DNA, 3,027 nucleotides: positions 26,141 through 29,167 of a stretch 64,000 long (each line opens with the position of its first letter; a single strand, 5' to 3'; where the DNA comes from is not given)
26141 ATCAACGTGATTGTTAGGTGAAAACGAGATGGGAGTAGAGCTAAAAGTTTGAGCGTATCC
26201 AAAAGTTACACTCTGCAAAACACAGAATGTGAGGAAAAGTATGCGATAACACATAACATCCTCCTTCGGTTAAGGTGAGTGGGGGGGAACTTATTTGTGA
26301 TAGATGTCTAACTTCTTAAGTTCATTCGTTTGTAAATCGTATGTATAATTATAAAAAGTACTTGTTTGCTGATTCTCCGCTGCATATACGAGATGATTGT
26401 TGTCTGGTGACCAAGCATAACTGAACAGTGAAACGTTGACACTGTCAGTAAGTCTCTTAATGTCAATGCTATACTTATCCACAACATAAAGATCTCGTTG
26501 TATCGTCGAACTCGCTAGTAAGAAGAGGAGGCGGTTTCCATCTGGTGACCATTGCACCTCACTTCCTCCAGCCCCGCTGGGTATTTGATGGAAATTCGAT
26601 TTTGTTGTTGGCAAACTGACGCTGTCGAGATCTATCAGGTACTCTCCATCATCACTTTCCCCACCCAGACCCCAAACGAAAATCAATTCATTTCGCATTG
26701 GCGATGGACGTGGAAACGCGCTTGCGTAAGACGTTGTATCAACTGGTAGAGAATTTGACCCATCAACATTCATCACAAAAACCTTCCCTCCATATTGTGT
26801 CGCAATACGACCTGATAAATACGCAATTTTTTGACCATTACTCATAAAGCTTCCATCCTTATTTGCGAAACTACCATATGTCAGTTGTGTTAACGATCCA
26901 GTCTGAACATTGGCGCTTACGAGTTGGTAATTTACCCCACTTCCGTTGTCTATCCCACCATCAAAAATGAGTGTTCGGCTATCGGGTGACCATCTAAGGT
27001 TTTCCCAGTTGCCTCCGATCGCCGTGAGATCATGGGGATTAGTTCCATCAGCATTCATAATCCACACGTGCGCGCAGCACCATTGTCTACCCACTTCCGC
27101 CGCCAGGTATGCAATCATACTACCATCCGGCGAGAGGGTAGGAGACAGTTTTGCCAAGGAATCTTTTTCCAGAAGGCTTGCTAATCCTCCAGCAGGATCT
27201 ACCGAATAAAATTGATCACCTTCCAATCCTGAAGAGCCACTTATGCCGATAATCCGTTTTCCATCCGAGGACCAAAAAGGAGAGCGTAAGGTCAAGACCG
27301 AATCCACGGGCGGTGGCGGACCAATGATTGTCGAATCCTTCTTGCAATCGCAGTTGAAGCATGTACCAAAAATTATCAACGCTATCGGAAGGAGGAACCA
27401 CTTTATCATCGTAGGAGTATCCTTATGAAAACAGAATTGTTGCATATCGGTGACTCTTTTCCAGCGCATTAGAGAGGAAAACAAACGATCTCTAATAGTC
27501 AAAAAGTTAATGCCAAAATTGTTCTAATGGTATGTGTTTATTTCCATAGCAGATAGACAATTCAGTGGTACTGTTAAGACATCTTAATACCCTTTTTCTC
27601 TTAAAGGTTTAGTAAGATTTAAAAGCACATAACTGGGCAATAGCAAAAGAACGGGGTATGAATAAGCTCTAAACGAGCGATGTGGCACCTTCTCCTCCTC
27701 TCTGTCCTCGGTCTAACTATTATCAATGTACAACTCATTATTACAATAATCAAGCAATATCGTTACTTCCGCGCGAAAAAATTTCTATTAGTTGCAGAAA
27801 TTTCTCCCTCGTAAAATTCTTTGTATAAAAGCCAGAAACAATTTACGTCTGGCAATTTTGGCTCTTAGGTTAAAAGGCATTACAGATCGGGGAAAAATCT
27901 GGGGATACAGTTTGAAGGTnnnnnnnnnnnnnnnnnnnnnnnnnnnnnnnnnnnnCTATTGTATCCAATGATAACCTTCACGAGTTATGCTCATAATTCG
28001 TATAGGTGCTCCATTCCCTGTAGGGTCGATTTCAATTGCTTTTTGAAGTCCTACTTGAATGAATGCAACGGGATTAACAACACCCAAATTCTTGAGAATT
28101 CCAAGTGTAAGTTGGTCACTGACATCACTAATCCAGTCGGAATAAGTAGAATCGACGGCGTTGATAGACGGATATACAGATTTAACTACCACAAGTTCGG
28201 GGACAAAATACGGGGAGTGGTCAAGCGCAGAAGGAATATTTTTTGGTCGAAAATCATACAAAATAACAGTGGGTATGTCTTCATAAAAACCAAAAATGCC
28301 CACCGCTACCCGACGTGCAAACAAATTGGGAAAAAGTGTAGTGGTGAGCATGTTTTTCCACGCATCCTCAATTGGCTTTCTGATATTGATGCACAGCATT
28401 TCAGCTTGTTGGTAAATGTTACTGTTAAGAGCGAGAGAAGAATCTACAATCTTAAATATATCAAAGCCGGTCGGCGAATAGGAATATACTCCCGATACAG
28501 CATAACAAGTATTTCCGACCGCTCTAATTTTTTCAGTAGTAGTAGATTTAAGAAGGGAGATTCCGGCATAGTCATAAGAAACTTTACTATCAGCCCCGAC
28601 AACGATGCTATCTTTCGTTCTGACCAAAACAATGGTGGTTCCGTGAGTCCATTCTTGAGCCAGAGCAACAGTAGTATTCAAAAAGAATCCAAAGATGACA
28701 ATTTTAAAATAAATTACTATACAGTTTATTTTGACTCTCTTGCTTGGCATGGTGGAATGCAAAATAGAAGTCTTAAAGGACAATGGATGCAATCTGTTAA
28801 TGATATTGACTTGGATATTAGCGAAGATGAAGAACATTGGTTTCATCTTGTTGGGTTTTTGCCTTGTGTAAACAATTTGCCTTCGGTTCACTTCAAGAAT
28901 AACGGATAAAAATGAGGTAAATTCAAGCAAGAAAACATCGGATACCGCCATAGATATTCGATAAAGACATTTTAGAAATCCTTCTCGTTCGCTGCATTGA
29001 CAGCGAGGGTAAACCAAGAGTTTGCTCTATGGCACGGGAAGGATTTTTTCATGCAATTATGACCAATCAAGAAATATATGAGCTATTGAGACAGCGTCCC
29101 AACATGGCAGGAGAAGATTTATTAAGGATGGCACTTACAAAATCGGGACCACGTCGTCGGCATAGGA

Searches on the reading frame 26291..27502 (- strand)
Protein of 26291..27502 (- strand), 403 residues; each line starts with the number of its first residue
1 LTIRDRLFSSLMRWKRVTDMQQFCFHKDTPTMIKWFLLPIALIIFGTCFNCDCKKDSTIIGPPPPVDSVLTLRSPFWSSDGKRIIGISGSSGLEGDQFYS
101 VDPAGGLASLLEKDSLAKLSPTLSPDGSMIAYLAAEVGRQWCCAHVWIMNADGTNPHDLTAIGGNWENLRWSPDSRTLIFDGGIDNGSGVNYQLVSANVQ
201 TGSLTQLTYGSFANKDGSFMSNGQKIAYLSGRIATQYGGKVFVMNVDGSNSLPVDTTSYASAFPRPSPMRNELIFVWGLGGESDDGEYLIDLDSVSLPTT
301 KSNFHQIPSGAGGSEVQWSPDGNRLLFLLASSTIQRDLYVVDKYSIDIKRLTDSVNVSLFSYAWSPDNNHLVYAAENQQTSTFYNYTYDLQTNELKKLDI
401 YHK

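Call 21: search_protein_families(library=pfam, proteins=[window:26291-27502:-], max_evalue=0.001)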
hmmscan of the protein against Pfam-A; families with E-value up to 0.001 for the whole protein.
window:26291-27502:- (403 aa): 5 families
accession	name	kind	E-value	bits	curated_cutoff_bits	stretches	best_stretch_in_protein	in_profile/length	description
PF07676.18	PD40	-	7.5e-19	67.6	20.9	0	74-89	13-28/38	WD40-like Beta Propeller Repeat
PF00930.27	DPPIV_N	-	8.6e-06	25.1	22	0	143-224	259-341/354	Dipeptidyl peptidase IV (DPP IV) N-terminal region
PF02897.21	Peptidase_S9_N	-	3.1e-05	23.3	24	0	315-384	128-197/414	Prolyl oligopeptidase, N-terminal beta-propeller domain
PF25174.1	Beta-prop_THOC3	-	9.9e-05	21.9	305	0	301-382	79-155/272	THOC3 beta-propeller domain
PF25460.1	Beta-prop_Aladin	-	0.00015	21.4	171.1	0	309-379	152-217/340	Aladin seven-bladed propeller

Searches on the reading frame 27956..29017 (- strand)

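Call 21: search_protein_families(library=pfam, proteins=[window:27956-29017:-], max_evalue=0.001)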
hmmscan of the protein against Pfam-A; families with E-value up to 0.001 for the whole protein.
window:27956-29017:- (353 aa): 1 family
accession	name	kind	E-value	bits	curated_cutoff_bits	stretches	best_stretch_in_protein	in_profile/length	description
PF00227.31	Proteasome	-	4.3e-05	23.7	22.4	1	125-174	3-50/189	Proteasome subunit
